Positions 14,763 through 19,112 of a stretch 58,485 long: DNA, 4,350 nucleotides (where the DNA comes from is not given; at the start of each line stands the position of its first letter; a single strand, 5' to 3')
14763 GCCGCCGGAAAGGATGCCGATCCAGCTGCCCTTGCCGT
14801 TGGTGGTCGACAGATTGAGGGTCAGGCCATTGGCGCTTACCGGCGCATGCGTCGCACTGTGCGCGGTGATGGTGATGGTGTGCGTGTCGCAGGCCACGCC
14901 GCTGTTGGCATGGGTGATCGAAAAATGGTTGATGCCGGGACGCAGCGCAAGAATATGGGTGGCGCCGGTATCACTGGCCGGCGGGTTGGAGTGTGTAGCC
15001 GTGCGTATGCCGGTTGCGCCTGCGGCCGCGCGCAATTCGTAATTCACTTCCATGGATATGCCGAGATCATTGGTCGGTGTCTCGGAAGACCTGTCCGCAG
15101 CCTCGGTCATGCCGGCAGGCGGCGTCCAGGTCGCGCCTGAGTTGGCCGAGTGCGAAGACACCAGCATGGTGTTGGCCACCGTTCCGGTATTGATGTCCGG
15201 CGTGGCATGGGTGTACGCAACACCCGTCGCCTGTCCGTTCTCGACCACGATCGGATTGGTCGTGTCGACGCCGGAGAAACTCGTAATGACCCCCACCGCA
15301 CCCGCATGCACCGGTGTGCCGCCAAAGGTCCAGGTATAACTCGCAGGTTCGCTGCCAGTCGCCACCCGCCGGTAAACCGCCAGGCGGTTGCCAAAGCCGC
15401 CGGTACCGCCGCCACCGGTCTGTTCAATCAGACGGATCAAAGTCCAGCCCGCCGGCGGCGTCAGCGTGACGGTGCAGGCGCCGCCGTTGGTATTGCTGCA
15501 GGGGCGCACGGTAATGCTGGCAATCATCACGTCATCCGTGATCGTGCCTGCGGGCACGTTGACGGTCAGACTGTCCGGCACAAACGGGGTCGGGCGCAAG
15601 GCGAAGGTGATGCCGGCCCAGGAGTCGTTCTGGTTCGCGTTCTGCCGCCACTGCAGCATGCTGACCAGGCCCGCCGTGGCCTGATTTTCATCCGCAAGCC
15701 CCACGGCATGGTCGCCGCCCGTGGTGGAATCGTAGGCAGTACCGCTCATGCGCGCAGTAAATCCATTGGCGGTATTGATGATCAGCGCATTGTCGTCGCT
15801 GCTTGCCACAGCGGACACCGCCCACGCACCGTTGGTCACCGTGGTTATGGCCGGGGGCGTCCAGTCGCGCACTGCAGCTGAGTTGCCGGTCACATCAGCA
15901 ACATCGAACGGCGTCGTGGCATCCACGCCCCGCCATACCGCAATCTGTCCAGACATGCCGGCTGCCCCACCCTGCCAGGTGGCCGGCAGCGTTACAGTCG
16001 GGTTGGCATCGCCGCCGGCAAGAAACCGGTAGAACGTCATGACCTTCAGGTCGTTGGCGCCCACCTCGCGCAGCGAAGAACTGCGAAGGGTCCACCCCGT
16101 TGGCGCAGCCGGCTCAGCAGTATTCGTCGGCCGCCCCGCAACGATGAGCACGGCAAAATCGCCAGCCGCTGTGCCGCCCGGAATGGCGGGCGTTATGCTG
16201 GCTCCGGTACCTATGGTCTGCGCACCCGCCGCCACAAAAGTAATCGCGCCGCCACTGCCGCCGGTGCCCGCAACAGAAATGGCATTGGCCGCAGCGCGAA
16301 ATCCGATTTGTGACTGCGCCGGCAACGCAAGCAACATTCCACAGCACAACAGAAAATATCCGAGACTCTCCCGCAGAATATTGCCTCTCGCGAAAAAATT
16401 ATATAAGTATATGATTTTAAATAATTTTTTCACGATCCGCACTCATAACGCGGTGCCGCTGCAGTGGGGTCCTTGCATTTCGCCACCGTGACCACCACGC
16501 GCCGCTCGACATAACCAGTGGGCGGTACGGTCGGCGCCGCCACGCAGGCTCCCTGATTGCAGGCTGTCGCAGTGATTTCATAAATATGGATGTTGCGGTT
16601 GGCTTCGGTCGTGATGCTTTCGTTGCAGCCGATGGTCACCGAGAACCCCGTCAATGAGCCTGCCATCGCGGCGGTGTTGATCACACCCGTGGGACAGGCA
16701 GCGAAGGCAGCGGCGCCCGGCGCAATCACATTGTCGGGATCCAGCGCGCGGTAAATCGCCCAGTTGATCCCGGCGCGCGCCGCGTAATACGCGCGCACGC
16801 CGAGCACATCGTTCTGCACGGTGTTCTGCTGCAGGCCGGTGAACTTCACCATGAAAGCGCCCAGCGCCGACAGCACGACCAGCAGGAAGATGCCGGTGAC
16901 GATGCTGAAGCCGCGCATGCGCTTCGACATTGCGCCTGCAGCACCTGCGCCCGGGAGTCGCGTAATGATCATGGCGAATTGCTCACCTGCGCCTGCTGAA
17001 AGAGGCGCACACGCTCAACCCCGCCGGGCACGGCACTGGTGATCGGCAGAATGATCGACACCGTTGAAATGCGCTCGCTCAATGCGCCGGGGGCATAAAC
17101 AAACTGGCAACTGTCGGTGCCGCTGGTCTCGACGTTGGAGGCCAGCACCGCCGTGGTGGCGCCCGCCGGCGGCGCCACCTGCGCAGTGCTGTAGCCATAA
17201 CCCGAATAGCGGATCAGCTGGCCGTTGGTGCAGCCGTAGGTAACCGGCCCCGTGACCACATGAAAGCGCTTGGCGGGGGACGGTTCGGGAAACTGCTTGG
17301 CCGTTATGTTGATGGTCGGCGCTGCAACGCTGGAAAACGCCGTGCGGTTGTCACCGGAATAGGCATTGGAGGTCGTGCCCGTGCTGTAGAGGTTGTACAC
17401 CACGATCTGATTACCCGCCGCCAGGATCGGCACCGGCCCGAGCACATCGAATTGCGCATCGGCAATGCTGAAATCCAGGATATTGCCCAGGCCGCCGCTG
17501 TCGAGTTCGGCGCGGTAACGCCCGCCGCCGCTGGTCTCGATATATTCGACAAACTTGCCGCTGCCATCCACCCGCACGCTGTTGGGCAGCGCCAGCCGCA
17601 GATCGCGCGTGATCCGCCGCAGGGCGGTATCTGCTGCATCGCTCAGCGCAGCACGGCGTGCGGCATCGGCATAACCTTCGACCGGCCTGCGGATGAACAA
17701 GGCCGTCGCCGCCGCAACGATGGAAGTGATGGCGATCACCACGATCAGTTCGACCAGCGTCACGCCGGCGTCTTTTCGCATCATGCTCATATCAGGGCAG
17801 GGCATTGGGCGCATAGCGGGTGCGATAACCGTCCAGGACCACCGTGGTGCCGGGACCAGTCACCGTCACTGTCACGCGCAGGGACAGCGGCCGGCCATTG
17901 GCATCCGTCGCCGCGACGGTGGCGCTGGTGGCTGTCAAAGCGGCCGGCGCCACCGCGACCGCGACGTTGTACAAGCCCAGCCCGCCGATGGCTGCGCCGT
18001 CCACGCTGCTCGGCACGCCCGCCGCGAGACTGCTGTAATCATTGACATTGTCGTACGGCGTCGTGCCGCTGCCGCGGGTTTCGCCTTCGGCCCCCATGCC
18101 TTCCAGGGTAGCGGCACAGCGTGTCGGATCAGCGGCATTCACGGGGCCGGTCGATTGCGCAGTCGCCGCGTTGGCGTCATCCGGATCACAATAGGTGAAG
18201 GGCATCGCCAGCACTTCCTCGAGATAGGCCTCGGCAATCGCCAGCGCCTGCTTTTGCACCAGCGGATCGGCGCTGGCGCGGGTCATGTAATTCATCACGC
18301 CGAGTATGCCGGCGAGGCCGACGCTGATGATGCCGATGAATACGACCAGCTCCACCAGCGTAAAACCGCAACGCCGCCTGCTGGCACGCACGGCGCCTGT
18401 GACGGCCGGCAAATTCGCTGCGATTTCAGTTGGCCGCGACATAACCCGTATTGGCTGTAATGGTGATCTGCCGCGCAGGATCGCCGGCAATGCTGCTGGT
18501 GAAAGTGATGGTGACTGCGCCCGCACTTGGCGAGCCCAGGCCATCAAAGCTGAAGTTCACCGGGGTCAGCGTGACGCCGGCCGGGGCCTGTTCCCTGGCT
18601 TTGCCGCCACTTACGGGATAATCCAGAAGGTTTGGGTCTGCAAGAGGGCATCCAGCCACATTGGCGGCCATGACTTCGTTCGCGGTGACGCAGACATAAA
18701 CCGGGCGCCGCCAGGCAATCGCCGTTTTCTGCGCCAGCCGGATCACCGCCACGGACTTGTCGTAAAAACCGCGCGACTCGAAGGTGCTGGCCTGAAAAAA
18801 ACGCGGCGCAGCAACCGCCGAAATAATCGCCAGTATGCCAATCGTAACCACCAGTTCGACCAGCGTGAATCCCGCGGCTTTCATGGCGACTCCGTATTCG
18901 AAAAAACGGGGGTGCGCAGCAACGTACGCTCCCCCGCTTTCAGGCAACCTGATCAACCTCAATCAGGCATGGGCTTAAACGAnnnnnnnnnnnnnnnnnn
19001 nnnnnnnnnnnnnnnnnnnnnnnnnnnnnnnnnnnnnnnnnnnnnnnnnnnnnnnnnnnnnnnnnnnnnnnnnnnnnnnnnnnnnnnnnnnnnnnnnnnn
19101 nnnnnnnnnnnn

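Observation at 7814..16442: Two tandem giant MshQ paralogs: a shared C-terminal core with unrelated N-terminal head modules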

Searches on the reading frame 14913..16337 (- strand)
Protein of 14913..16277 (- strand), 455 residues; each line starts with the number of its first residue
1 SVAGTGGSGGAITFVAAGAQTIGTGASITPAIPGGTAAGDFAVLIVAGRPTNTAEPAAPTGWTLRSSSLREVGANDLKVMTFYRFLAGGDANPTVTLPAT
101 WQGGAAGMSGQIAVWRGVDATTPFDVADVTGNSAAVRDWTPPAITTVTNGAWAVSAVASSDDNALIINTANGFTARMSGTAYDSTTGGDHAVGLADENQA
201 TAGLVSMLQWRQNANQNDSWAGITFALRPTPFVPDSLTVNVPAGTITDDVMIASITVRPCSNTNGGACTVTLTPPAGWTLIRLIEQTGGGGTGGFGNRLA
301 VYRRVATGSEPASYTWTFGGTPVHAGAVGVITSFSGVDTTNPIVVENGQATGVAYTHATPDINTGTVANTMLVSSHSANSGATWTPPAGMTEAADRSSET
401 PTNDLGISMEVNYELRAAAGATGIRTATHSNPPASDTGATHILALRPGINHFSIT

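Call 45: search_protein_representatives(protein=window:14913-16277:-)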
Query: 455 residues. Proteins with E-value up to 0.001 (for the whole library): 2635; up to 1e-10: 1114; up to 1e-30: 331. The best 150 are listed.
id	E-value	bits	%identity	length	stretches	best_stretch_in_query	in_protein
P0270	3.8e-178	609.9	71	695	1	5-455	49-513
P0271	2.6e-162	557.7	56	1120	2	10-446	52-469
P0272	1.1e-145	502.9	52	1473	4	237-449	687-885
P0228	4.3e-140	484.5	64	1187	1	3-454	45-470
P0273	9.0e-131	453.8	60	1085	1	9-448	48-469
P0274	3.1e-126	438.8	60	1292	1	7-448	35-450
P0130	4.3e-122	425.1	59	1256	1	15-455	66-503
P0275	1.1e-119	417.3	50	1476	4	237-447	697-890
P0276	3.9e-115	402.2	50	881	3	236-449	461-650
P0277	1.3e-112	393.9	48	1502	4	228-447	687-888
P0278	2.7e-110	386.3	53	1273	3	233-447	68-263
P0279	5.6e-105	368.7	54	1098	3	233-447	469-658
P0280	1.2e-104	367.7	53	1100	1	11-450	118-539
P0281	2.2e-103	363.5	50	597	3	221-449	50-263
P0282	7.6e-102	358.4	70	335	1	6-286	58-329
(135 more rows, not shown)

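Call 47: predict_structure(alignment_id=A5)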
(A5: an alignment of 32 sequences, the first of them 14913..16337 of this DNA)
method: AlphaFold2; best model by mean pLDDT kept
length: 475 residues; sequences in the alignment: 32
mean_pLDDT: 86.7   pTM: 0.61
mean pLDDT of the five models: 86.7, 85.9, 85.9, 83.7, 82.7
residues with pLDDT >= 90: 253; 70-90: 167; 50-70: 42; < 50: 13
segments of 3 or more residues with pLDDT < 50: 1-3, 25-29, 471-475
pLDDT, mean of each block of 10 residues (from residue 1): 57 96 55 89 80 89 89 80 88 75 91 83 70 92 91 89 88 91 81 78 64 89 83 83 92 78 96 95 88 96 91 84 96 91 85 97 97 95 96 96 95 94 89 96 94 90 91 46
secondary structure, 60 per line:
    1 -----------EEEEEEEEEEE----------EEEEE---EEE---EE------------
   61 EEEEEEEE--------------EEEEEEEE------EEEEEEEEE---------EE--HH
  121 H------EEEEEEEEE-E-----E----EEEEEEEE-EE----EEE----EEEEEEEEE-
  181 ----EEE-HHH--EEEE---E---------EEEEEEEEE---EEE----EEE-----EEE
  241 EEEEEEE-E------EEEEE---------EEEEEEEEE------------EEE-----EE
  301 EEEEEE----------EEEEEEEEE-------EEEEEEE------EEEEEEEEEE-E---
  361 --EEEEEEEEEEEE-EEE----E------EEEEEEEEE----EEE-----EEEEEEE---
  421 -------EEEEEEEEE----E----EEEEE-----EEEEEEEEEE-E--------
elements in order: E12-22 E33-37 E41-43 E61-68 E83-90 E97-105 E128-136 E149-156 E164-166 E171-179 E185-187 E194-197 E211-219 E223-225 E230-232 E238-247 E256-260 E270-278 E291-293 E299-306 E317-325 E333-339 E346-355 E363-374 E376-378 E390-398 E403-405 E411-417 E428-436 E446-450 E456-465

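Call 53: fold_search(model_id=the predicted structure, library=pdb)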
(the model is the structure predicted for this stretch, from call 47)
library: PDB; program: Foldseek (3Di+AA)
matches with E <= 10: 922; with E <= 0.001: 7
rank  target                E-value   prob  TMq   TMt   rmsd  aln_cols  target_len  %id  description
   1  6ku9_A                3.5e-05  0.11  0.14  0.14  33.0       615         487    7  Structure of the African swine fever virus major capsid protein p72 (released 2019-09-25)
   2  6v4a_D                1.3e-04  0.07  0.12  0.10  25.2       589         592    8  An open conformation of a Pentameic ligand-gated ion channel with additional N-terminal domain (released 2020-06-03)
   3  6v4a_C                2.4e-04  0.06  0.12  0.10  25.0       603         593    7  An open conformation of a Pentameic ligand-gated ion channel with additional N-terminal domain (released 2020-06-03)
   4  6a48                  3.1e-04  0.07  0.13  0.10  23.8       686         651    8  Crystal structure of reelin N-terminal region (released 2019-06-19)
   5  6v4a_A                4.5e-04  0.06  0.13  0.11  24.8       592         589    8  An open conformation of a Pentameic ligand-gated ion channel with additional N-terminal domain (released 2020-06-03)
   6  8b6l_O                5.3e-04  0.05  0.11  0.10  27.1       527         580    9  Subtomogram average of the human Sec61-TRAP-OSTA-translocon (released 2022-12-07)
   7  5j7o_F                6.2e-04  0.03  0.10  0.08  35.0       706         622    6  Faustovirus major capsid protein (released 2016-05-18)
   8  5b4x_A                2.0e-03  0.06  0.13  0.10  28.4       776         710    8  Crystal structure of the ApoER2 ectodomain in complex with the Reelin R56 fragment (released 2017-04-26)
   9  9eva_D                2.3e-03  0.06  0.14  0.12  21.9       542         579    8  3DFlex refinement of the CryoEM structure of DeCLIC nanodisc with 10mM calcium (released 2025-04-09)
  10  9eui_Q                2.3e-03  0.03  0.11  0.07  44.1       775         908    7  Cryo-EM structure of Staphylococcus aureus bacteriophage phi812 baseplate in the post-contraction state - complete (released 2025-04-09)
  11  5j7o_B                2.5e-03  0.04  0.14  0.11  36.2       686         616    8  Faustovirus major capsid protein (released 2016-05-18)
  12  9h99                  2.7e-03  0.04  0.12  0.06  28.0       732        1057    6  Native structure of the full-length pesticidal protein Cry1Ca18 at pH7, from crystals formed in vivo (released 2025-11-12)
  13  6za2_B                2.9e-03  0.08  0.15  0.08  23.3       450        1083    9  Crystal structure of dimeric latent PorU from Porphyromonas gingivalis (released 2021-09-29)
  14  6v4s_A                2.9e-03  0.06  0.14  0.11  23.5       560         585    8  A Closed pore conformation of a Pentameic ligand-gated ion channel with additional N-terminal domain (released 2020-06-03)
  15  6za2_A                3.4e-03  0.08  0.15  0.08  24.4       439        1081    8  Crystal structure of dimeric latent PorU from Porphyromonas gingivalis (released 2021-09-29)
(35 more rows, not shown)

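Call 70: fold_search(model_id=the predicted structure, library=viral)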
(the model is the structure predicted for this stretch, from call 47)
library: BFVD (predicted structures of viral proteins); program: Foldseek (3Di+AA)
matches with E <= 10: 1268; with E <= 0.001: 110
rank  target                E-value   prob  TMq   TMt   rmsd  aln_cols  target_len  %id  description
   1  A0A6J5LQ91            2.0e-27  1.00  0.35  0.38  18.5       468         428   20  Uncharacterized protein [uncultured Caudovirales phage]
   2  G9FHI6                2.8e-24  1.00  0.37  0.14  24.2       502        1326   21  (no name in the UniProt tables at hand)
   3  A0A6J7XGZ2            1.8e-19  1.00  0.35  0.25  22.9       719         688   10  Uncharacterized protein [uncultured Caudovirales phage]
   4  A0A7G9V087            5.3e-18  1.00  0.33  0.27  21.4       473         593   16  Minor tail protein [Mycobacterium phage Rope]
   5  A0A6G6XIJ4            4.6e-17  1.00  0.35  0.19  21.9       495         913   18  (no name in the UniProt tables at hand)
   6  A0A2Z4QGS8            1.4e-14  1.00  0.36  0.70   4.2       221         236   23  (no name in the UniProt tables at hand)
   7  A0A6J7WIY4            4.4e-14  1.00  0.34  0.68   3.6       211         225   26  Uncharacterized protein [uncultured Caudovirales phage]
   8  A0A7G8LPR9            5.1e-14  1.00  0.32  0.28  21.3       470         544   15  Minor tail protein [Mycobacterium phage MrMiyagi]
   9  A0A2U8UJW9            1.0e-13  1.00  0.34  0.46  19.3       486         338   13  (no name in the UniProt tables at hand)
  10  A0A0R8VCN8            3.8e-13  1.00  0.36  0.26  24.8       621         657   12  (no name in the UniProt tables at hand)
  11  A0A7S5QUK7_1          3.8e-13  1.00  0.34  0.21  23.3       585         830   13  (no name in the UniProt tables at hand)
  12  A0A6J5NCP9            7.1e-13  1.00  0.38  0.21  23.4       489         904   12  Uncharacterized protein [uncultured Caudovirales phage]
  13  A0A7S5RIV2            1.5e-12  1.00  0.35  0.73   3.5       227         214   15  Uncharacterized protein [Rhizobium phage RHph_I1_6]
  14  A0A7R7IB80            1.8e-12  1.00  0.35  0.76   3.4       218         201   21  (no name in the UniProt tables at hand)
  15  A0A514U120            1.9e-12  1.00  0.29  0.21  17.5       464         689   15  Minor tail protein [Gordonia phage Phendrix]
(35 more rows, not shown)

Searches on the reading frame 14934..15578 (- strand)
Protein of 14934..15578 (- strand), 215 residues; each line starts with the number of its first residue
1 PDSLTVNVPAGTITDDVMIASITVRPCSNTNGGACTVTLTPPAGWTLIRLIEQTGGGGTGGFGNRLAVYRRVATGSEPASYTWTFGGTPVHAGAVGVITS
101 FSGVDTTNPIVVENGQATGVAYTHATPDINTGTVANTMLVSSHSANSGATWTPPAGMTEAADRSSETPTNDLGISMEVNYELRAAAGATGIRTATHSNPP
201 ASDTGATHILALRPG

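Call 59: search_protein_families(library=pfam, proteins=[window:14934-15578:-], max_evalue=5)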
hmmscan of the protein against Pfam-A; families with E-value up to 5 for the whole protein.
window:14934-15578:- (215 aa): 0 families

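Call 69: search_protein_families(library=phrogs, proteins=[window:14934-15578:-], max_evalue=0.01)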
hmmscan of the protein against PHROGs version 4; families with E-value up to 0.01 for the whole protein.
window:14934-15578:- (215 aa): 2 families
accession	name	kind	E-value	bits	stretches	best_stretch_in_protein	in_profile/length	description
phrog_3329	-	unknown function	4.5e-08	33.2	1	5-167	232-390/440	-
phrog_13624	-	other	7.4e-05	22.4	1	3-205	23-215/651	hydrolase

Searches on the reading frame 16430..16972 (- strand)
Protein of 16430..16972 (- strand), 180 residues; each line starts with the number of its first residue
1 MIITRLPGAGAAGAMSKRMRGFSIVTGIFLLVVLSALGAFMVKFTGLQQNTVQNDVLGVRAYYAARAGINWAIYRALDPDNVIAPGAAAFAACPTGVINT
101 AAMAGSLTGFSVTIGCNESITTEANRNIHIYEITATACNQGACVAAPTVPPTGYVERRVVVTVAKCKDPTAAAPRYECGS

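Call 8: search_protein_families(library=ncbifam, proteins=[window:16430-16972:-], max_evalue=0.01)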
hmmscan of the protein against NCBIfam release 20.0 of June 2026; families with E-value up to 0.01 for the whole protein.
window:16430-16972:- (180 aa): 0 families

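Call 9: search_protein_families(library=pfam, proteins=[window:16430-16972:-], max_evalue=0.01)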
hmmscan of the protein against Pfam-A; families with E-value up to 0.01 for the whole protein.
window:16430-16972:- (180 aa): 1 family
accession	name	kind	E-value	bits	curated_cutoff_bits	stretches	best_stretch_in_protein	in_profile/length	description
PF14341.11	PilX_N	-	0.0013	19.1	25.5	1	20-69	1-50/51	PilX N-terminal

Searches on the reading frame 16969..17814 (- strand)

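Call 8: search_protein_families(library=ncbifam, proteins=[window:16969-17814:-], max_evalue=0.01)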
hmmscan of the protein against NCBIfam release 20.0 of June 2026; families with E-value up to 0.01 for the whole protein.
window:16969-17814:- (281 aa): 3 families
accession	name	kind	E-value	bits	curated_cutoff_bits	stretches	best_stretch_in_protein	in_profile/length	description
TIGR02532.1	IV_pilin_GFxxxE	domain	6.5e-05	22.6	16.3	1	16-37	2-23/24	prepilin-type N-terminal cleavage/methylation domain-containing protein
NF007848.0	PRK10557.1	equivalog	0.00082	18.7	120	1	10-75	5-70/192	prepilin peptidase-dependent protein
NF007862.0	PRK10574.1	equivalog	0.002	18.2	138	1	12-63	1-45/145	prepilin peptidase-dependent pilin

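Call 9: search_protein_families(library=pfam, proteins=[window:16969-17814:-], max_evalue=0.01)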
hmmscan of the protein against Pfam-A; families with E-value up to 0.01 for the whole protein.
window:16969-17814:- (281 aa): 1 family
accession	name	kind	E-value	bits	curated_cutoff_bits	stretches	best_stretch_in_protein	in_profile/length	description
PF07963.17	N_methyl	-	8e-08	32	21.2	1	12-37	1-26/27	Prokaryotic N-terminal methylation motif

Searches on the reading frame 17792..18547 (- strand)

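Call 8: search_protein_families(library=ncbifam, proteins=[window:17792-18547:-], max_evalue=0.01)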
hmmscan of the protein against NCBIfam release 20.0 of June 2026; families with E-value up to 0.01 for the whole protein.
window:17792-18547:- (251 aa): 2 families
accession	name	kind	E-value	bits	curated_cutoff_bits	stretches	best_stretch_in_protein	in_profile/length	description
TIGR02523.1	type_IV_pilV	equivalog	8.8e-05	23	52.2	1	60-133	2-75/139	type IV pilus modification protein PilV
NF007862.0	PRK10574.1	equivalog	0.002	18.3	138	1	59-99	4-45/145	prepilin peptidase-dependent pilin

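Call 9: search_protein_families(library=pfam, proteins=[window:17792-18547:-], max_evalue=0.01)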
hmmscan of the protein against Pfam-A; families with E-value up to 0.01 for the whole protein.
window:17792-18547:- (251 aa): 1 family
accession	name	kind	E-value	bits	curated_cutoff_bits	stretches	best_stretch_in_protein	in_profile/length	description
PF07963.17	N_methyl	-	1.7e-06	27.8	21.2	1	57-82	2-27/27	Prokaryotic N-terminal methylation motif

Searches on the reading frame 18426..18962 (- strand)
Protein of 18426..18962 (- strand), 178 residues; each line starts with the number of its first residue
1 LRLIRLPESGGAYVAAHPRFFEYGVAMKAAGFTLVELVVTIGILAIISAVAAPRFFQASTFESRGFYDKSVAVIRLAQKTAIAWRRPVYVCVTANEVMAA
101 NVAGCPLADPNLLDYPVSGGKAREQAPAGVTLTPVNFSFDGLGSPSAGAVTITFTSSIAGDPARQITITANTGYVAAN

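Call 8: search_protein_families(library=ncbifam, proteins=[window:18426-18962:-], max_evalue=0.01)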
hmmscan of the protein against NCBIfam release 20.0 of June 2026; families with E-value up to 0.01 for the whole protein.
window:18426-18962:- (178 aa): 5 families
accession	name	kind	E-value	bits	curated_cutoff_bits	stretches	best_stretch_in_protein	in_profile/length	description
NF007862.0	PRK10574.1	equivalog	8.5e-06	26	138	1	27-56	2-31/145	prepilin peptidase-dependent pilin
NF040982.1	ComGD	equivalog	3e-05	24.4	70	1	30-96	2-69/139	competence type IV pilus minor pilin ComGD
TIGR02532.1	IV_pilin_GFxxxE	domain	4.6e-05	23.1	16.3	1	30-52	2-24/24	prepilin-type N-terminal cleavage/methylation domain-containing protein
NF041775.1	typeIV_PilA_Myxo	equivalog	0.00069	19.6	400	1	29-61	10-44/214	type IV pilin protein PilA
TIGR01710.1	typeII_sec_gspG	equivalog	0.005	16.9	88.85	1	31-59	2-30/134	type II secretion system major pseudopilin GspG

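Call 9: search_protein_families(library=pfam, proteins=[window:18426-18962:-], max_evalue=0.01)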
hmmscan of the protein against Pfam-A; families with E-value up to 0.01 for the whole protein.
window:18426-18962:- (178 aa): 2 families
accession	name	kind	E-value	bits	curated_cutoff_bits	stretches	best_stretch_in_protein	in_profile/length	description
PF07963.17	N_methyl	-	3.8e-06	26.7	21.2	1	27-51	2-26/27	Prokaryotic N-terminal methylation motif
PF12019.13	GspH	-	5.2e-06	27.3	21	1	72-170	7-106/108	Type II transport protein GspH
